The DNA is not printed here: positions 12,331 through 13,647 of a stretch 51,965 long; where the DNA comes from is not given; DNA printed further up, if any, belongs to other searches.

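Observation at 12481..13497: Bona fide PRMT catalytic core fused to a SEC-C motif, embedded between napG-like and napH-like genes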

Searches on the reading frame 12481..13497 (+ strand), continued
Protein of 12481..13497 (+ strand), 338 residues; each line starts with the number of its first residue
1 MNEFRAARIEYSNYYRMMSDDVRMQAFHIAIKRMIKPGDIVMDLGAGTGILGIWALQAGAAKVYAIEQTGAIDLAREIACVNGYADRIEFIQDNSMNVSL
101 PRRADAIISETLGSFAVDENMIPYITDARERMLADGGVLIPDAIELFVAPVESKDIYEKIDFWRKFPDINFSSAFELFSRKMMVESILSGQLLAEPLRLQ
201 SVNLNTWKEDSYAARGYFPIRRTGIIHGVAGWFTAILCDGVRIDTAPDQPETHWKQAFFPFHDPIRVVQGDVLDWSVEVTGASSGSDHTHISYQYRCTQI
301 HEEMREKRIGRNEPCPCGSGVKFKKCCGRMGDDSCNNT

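Call 38: find_encoding_contigs(protein=P0119, flank=10000, max_places=1)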
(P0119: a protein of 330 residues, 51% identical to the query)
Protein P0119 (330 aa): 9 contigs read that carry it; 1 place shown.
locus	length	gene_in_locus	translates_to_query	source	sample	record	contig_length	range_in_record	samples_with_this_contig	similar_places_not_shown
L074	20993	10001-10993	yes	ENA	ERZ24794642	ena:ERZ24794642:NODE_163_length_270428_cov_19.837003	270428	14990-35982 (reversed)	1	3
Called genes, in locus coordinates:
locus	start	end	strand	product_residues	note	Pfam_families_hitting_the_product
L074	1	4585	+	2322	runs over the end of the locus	PF00109:ketoacyl-synt, PF02801:Ketoacyl-synt_C, PF16197:KAsynt_C_assoc, PF00109:ketoacyl-synt, PF02801:Ketoacyl-synt_C, PF00698:Acyl_transf_1 (weak), PF07977:FabA, PF07977:FabA, +1 more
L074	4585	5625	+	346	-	PF00108:Thiolase_N (weak), PF08541:ACP_syn_III_C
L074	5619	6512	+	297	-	PF00561:Abhydrolase_1, PF12146:Hydrolase_4, PF12697:Abhydrolase_6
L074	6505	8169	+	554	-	PF00501:AMP-binding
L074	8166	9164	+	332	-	PF01073:3Beta_HSD, PF01370:Epimerase, PF02719:Polysacc_synt_2, PF04321:RmlD_sub_bind, PF05368:NmrA, PF13460:NAD_binding_10, PF16363:GDP_Man_Dehyd, PF07993:NAD_binding_4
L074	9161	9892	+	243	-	PF22624:AASDHPPT_N, PF01648:ACPS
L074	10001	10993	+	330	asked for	PF05185:PRMT5, PF06325:PrmA, PF13649:Methyltransf_25 (weak), PF13847:Methyltransf_31, PF17286:PRMT5_C, PF22528:PRMT_C, PF02810:SEC-C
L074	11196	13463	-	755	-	PF00989:PAS, PF13188:PAS_8 (weak), PF13426:PAS_9, PF00512:HisKA (weak), PF02518:HATPase_c, PF00072:Response_reg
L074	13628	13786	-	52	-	-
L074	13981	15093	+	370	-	PF00724:Oxidored_FMN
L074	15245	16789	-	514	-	PF00890:FAD_binding_2 (weak), PF01266:DAO, PF01494:FAD_binding_3 (faint), PF12831:FAD_oxidored (faint), PF13450:NAD_binding_8 (weak)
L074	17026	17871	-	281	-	PF22692:LlgE_F_G_D1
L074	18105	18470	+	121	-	-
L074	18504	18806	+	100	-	-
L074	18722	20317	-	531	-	PF02113:Peptidase_S13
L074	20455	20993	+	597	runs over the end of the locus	PF06267:DUF1028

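Call 39: find_encoding_contigs(protein=P0046, flank=10000, max_places=1)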
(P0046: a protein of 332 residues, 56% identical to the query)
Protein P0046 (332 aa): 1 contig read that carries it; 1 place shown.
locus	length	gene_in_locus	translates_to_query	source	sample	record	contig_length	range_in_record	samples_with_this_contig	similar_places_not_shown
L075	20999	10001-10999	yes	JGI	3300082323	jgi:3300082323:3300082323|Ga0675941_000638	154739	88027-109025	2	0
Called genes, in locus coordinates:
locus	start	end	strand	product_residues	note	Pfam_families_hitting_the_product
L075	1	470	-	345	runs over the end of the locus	PF00092:VWA, PF13519:VWA_2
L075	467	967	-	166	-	PF14316:DUF4381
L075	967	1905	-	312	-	PF01882:DUF58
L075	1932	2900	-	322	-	PF20030:bpMoxR, PF07726:AAA_3, PF07728:AAA_5, PF17863:AAA_lid_2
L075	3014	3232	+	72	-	PF09413:DUF2007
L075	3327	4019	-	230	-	-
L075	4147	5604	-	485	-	PF01656:CbiA, PF13500:AAA_26, PF07685:GATase_3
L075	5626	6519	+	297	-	PF01497:Peripla_BP_2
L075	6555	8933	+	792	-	PF03190:Thioredox_DsbH, PF13098:Thioredoxin_2, PF13899:Thioredoxin_7, PF03663:Glyco_hydro_76 (faint)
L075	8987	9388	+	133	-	-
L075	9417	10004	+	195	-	PF08238:Sel1 (weak)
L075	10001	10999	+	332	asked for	PF05185:PRMT5, PF02475:TRM5-TYW2_MTfase, PF05175:MTS (weak), PF06325:PrmA, PF13649:Methyltransf_25 (weak), PF17286:PRMT5_C, PF22528:PRMT_C, PF02810:SEC-C, +1 more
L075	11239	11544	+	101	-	PF24731:DUF7683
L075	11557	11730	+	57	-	-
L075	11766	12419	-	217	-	PF00072:Response_reg, PF00196:GerE, PF08281:Sigma70_r4_2 (weak)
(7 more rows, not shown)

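Call 40: predict_structure(alignment_id=A1)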
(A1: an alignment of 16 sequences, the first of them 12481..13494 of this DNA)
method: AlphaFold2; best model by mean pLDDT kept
length: 338 residues; sequences in the alignment: 16
mean_pLDDT: 83.6   pTM: 0.77
mean pLDDT of the five models: 83.6, 82.9, 79.3, 77.3, 75.0
residues with pLDDT >= 90: 184; 70-90: 93; 50-70: 34; < 50: 27
segments of 3 or more residues with pLDDT < 50: 1-13, 329-338
pLDDT, mean of each block of 10 residues (from residue 1): 34 52 91 97 91 97 94 92 96 91 94 82 87 95 96 90 85 87 90 95 90 92 95 95 91 85 91 93 73 84 51 62 62 33
secondary structure, 60 per line:
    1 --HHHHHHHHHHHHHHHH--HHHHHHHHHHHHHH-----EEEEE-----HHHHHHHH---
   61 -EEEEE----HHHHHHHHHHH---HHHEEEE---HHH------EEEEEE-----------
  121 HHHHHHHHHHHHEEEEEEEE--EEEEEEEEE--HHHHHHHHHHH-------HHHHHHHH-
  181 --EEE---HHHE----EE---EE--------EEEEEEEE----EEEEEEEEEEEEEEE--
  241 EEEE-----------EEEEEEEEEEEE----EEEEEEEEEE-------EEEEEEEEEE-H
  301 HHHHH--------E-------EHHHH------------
elements in order: H3-18 H21-34 E40-44 H50-57 E62-66 H71-81 E88-91 E104-109 H121-132 E133-140 E143-151 H154-164 H172-179 E183-185 E212-219 E224-238 E241-244 E256-267 E272-281 E289-298 H300-305 H323-326

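Call 44: fold_search(model_id=the predicted structure, library=pdb)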
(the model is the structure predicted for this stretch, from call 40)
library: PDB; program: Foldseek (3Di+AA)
matches with E <= 10: 1889; with E <= 0.001: 1146
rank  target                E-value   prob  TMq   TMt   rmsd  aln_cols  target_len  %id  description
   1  5fqo                  3.9e-32  1.00  0.74  0.77   4.5       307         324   29  Crystal structure of M. musculus protein arginine methyltransferase PRMT6 with SAH and magnesium (released 2017-01-18)
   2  4c04                  2.8e-31  1.00  0.72  0.74   4.6       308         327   29  Crystal structure of M. musculus protein arginine methyltransferase PRMT6 with inhibitor (released 2014-07-30)
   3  5lv5                  3.1e-31  1.00  0.73  0.77   4.3       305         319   29  Crystal structure of mouse PRMT6 in complex with inhibitor LH1458 (released 2017-09-20)
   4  5fqn                  4.2e-31  1.00  0.73  0.76   4.3       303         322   29  Crystal structure of M. musculus protein arginine methyltransferase PRMT6 with SAH at 1.65 Angstroms (released 2017-01-18)
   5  4c08                  5.4e-31  1.00  0.73  0.76   4.4       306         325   29  Crystal structure of M. musculus protein arginine methyltransferase PRMT6 with CaCl2 at 1.34 Angstroms (released 2014-07-30)
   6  5lv4                  5.8e-31  1.00  0.73  0.78   4.2       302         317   29  Crystal structure of mouse PRMT6 in complex with inhibitor LH1236 (released 2017-09-20)
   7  7nud_B                5.8e-31  1.00  0.69  0.73   4.8       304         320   30  Crystal structure of mouse PRMT6 in complex with inhibitor EML734 (released 2022-03-23)
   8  6sqk_B                6.1e-31  1.00  0.72  0.73   5.8       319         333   28  Crystal structure of mouse PRMT6 with modified H7-4 peptide (released 2020-09-30)
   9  4c06                  1.1e-30  1.00  0.73  0.76   4.5       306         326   29  Crystal structure of M. musculus protein arginine methyltransferase PRMT6 with MgCl2 (released 2014-07-30)
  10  4c03_B                1.1e-30  1.00  0.72  0.74   4.4       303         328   29  Crystal structure of M. musculus protein arginine methyltransferase PRMT6 reduced (released 2014-07-30)
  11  4c05                  1.2e-30  1.00  0.72  0.77   4.3       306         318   29  Crystal structure of M. musculus protein arginine methyltransferase PRMT6 with SAH (released 2014-07-30)
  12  6sq4_B                1.2e-30  1.00  0.71  0.74   4.6       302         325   29  Crystal structure of mouse PRMT6 in complex with inhibitor U2 (released 2020-09-30)
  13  4c07                  2.4e-30  1.00  0.73  0.75   4.5       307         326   29  Crystal structure of M. musculus protein arginine methyltransferase PRMT6 with CaCl2 at 1.5 Angstroms (released 2014-07-30)
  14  4y2h_B                3.2e-30  1.00  0.71  0.69   7.0       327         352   28  Crystal structure of human protein arginine methyltransferase PRMT6 bound to SAH and an aryl pyrazole inhibitor (released 2015-04-22)
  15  6sq3_A                3.6e-30  1.00  0.71  0.75   4.5       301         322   29  Crystal structure of mouse PRMT6 in complex with inhibitor U1 (released 2020-09-30)
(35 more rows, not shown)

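Call 58: search_protein_families(library=pfam, proteins=[L017:2465-3085:-, L017:3301-5874:+, L017:5951-6352:+, L017:6369-6998:+, L051:5814-6740:+, L051:6996-9182:+, L051:6951-9143:-, L051:9584-10282:+, L051:9626-10621:-], max_evalue=0.001)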
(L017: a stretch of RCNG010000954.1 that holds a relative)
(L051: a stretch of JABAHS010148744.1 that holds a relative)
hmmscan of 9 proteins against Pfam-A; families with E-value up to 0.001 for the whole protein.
L017:2465-3085:- (206 aa): 1 family
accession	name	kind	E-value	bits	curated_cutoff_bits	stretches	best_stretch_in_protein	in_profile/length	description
PF01526.23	DDE_Tnp_Tn3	-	3.5e-37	128.5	24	1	1-132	256-389/389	Tn3 transposase DDE domain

L017:3301-5874:+ (857 aa): 6 families
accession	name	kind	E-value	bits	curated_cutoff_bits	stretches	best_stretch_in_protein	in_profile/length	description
PF03190.21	Thioredox_DsbH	-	2.5e-66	223.1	27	1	84-239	2-163/163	Protein of unknown function, DUF255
PF13899.12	Thioredoxin_7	-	6.2e-11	42.7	27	1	104-193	2-83/83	Thioredoxin-like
PF03663.20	Glyco_hydro_76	-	5.2e-07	29.9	25.9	1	519-614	163-258/366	Glycosyl hydrolase family 76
PF13098.12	Thioredoxin_2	-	5.4e-07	30.3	27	1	115-213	1-104/104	Thioredoxin-like domain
PF11412.14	DsbD_N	-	7.4e-06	26.4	25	1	727-843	16-112/119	Thiol:disulfide interchange protein DsbD, N-terminal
PF05147.19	LANC_like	-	1.7e-05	24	23.2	0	639-746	4-96/350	Lanthionine synthetase C-like protein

L017:5951-6352:+ (133 aa): 0 families

L017:6369-6998:+ (209 aa): 1 family
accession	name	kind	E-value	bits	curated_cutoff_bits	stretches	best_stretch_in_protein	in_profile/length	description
PF08238.18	Sel1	-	7.8e-17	61.5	30.7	1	134-167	2-35/36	Sel1 repeat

L051:5814-6740:+ (308 aa): 7 families
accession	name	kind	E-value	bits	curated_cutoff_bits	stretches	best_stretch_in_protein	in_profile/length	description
PF22528.1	PRMT_C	-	2.3e-15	57.4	27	1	145-283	6-146/164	Arginine methyltransferase oligomerization subdomain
PF06325.19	PrmA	-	5.8e-08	33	22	1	29-112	154-237/296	Ribosomal protein L11 methyltransferase (PrmA)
PF13649.12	Methyltransf_25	-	2e-06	28.8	27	1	40-135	1-97/97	Methyltransferase domain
PF13847.12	Methyltransf_31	-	2.4e-06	27.7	27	1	36-138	3-108/145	Methyltransferase domain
PF02475.24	TRM5-TYW2_MTfase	-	6.6e-05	23.4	28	1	22-108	22-111/164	TRM5/TYW2 methyltransferase domain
PF08241.18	Methyltransf_11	-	0.00029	21.8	21.2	1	42-138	2-94/95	Methyltransferase domain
PF05175.20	MTS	-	0.00065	19.8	23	1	38-108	33-105/170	Methyltransferase small domain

L051:6996-9182:+ (728 aa): 4 families
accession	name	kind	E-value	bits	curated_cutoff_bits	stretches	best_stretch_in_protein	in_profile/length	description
PF02239.22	Cytochrom_D1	-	3.2e-73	246.8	25.5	1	202-555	4-362/368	Cytochrome D1 heme domain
PF13442.11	Cytochrome_CBB3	-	2e-06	28.4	27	1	77-141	4-53/68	Cytochrome C oxidase, cbb3-type, subunit III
PF25174.1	Beta-prop_THOC3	-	0.00021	20.8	305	0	203-315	142-254/272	THOC3 beta-propeller domain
PF23414.1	Beta-prop_EML_2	-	0.00055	19.8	90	0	242-311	8-76/266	Echinoderm microtubule-associated protein second beta-propeller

L051:6951-9143:- (730 aa): 0 families

L051:9584-10282:+ (232 aa): 0 families

L051:9626-10621:- (331 aa): 2 families
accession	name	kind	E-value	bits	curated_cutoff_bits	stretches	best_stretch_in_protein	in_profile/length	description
PF06463.18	Mob_synth_C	-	3.9e-35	121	37.4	1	189-314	2-127/128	Molybdenum Cofactor Synthesis C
PF04055.27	Radical_SAM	-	1.1e-33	117.2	29.5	1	23-182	2-165/166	Radical SAM superfamily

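Call 73: search_protein_families(library=ncbifam, proteins=[L006:9707-11599:-, L006:9059-9700:-, L051:6996-9182:+], max_evalue=0.00001)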
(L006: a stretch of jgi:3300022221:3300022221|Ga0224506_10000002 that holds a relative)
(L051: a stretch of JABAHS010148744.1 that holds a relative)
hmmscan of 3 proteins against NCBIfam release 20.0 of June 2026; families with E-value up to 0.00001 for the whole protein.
L006:9707-11599:- (630 aa): 18 families
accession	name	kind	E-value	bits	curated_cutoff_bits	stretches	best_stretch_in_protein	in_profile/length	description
NF008184.0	PRK10935.1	equivalog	6.2e-116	388.3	553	2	348-618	298-561/565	nitrate/nitrite two-component system sensor histidine kinase NarQ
NF007896.0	PRK10600.1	equivalog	5.5e-113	378.7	578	1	6-627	18-596/598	nitrate/nitrite two-component system sensor histidine kinase NarX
NF052443.1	SensHisKinMctS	equivalog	1.1e-23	83.3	700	1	416-613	249-446/457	two-component system sensor histidine kinase MctS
NF008649.0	PRK11644.1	equivalog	6.2e-22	78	408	1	401-612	285-492/499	signal transduction histidine-protein kinase/phosphatase UhpB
NF052531.1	Strep_LiaS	equivalog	4.1e-19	69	450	1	407-610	122-321/328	envelope stress sensor histidine kinase LiaS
NF047786.1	his_kin_MadS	equivalog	3.9e-18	65.8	500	1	409-611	222-430/434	MadS family sensor histidine kinase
NF038263.1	prot_phos_SiaA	equivalog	1.3e-16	60.3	700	1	170-273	313-415/658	biofilm regulation protein phosphatase SiaA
NF011874.0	PRK15347.1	equivalog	1.6e-12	46.3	852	1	173-263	302-392/921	two component system sensor kinase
NF033092.0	HK_WalK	equivalog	4e-11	42.2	725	1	6-246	12-255/594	cell wall metabolism sensor histidine kinase WalK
NF040691.1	MtrAB_MtrB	equivalog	2.2e-10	40.2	450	1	158-246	178-266/507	MtrAB system histidine kinase MtrB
NF012163.2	BaeS_SmeS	equivalog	4.4e-10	39.1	500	1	131-239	125-235/457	sensor histidine kinase efflux regulator BaeS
NF007837.0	PRK10549.1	equivalog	1.4e-07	30.6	603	1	171-238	167-234/466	envelope stress sensor histidine kinase BaeS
NF007004.0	PRK09467.1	equivalog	3.2e-07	29.5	415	0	155-240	147-228/440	two-component system sensor histidine kinase EnvZ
NF053592.1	HK_near_YfiR_like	equivalog_domain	4.4e-07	29.7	194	1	161-237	141-221/223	sensor histidine kinase, YfiR-like protein-associated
NF058645.1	MCPCtpMPsAe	equivalog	2.1e-06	26.8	900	1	146-252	183-298/558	methyl-accepting chemotaxis protein CtpM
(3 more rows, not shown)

L006:9059-9700:- (213 aa): 88 families (the best 25 are shown)
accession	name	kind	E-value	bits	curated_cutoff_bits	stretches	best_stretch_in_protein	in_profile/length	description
NF007935.0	PRK10651.1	equivalog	1.6e-87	292.2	250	1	3-210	8-215/216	two-component system response regulator NarL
NF007708.0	PRK10403.1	equivalog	7e-63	211.9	343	1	2-209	7-212/215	nitrate/nitrite response regulator protein NarP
NF052445.1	RespRegMctR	equivalog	1.8e-46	158.1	300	1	3-209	3-203/205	two-component system response regulator MctR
NF047785.1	respo_reg_MadR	equivalog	3.6e-40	137.5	300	1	4-208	3-205/209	MadR family response regulator transcription factor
NF011896.0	PRK15369.1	equivalog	2.4e-37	128.6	242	1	2-204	4-203/211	two component system response regulator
NF007018.1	PRK09483.1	equivalog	2e-33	115.8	280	1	1-202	1-200/217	UvrY/SirA/GacA family response regulator transcription factor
NF041830.1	RR_TF_ErdR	exception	2.4e-26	92.8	390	1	2-204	2-204/213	response regulator transcription factor ErdR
NF007403.0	PRK09935.1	equivalog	2e-24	86.4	271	1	3-201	5-200/210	fimbria biosynthesis transcriptional regulator FimZ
NF007685.0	PRK10360.1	equivalog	3.8e-24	85.6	258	1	1-203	1-190/196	response regulator transcription factor UhpA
NF007505.1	PRK10100.1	equivalog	4.8e-22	78.6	250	1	47-207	41-201/204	biofilm master transcriptional regulator CsgD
NF007419.0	PRK09958.1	equivalog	7.5e-22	77.9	251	1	5-200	4-193/204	acid-sensing system DNA-binding response regulator EvgA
NF041367.1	CheY_Halo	equivalog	2.1e-20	73.2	200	1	4-119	1-114/114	chemotaxis protein CheY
NF001965.0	PRK00742.1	subfamily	7.9e-19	68.1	293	1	3-154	5-152/357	chemotaxis-specific protein-glutamate methyltransferase CheB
NF006900.1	PRK09390.1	equivalog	3e-17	62.8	255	1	3-197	6-189/203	response regulator FixJ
NF045505.1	RR_RssB_Pseudo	equivalog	3.5e-17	62.5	700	1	3-116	7-118/394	two-component system response regulator RssB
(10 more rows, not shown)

L051:6996-9182:+ (728 aa): 4 families
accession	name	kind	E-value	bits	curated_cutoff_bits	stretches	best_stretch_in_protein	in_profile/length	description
NF052460.1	L-NosZ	equivalog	4.6e-16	58.4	700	1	203-326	186-312/480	clade III lactonase-type nitrous-oxide reductase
TIGR03866.1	PQQ_ABC_repeats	subfamily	6.6e-14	51.7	287.3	1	199-419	91-304/310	PQQ-dependent catabolism-associated beta-propeller protein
TIGR02276.1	beta_rpt_yvtn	repeat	7.4e-08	32.2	27.85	0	383-418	1-36/42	beta-propeller repeat protein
NF052340.1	hydrazine_beta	equivalog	4.4e-06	26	560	0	381-418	82-119/372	hydrazine synthase subunit beta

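Call 80: search_protein_representatives(alignment_id=A1)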
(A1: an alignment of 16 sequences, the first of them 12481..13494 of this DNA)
Query: 16 sequences, 332 profile positions. Proteins with E-value up to 0.001 (for the whole library): 21172; up to 1e-10: 10071; up to 1e-30: 3668. The best 150 are listed.
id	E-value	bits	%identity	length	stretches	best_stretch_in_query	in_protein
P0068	1.0e-159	547.4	-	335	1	1-330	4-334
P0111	2.7e-139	480.3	-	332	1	1-331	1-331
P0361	9.8e-113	393.0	-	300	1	1-300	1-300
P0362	2.8e-98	345.5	-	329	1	2-331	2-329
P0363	7.6e-87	307.9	-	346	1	16-280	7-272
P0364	8.7e-87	307.7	-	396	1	16-282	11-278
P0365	1.2e-86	307.2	-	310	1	17-273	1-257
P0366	3.0e-85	302.6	-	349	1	15-275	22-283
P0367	8.4e-84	297.9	-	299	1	8-296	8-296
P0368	2.6e-83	296.3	-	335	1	9-330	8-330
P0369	2.8e-83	296.2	-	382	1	15-275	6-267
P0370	1.9e-79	283.5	-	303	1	14-277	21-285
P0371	1.0e-78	281.2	-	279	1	17-278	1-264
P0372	1.5e-77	277.4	-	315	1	16-282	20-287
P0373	2.4e-77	276.7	-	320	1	16-280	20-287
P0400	5.5e-72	259.0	-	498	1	15-278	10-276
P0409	4.9e-71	255.9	-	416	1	13-271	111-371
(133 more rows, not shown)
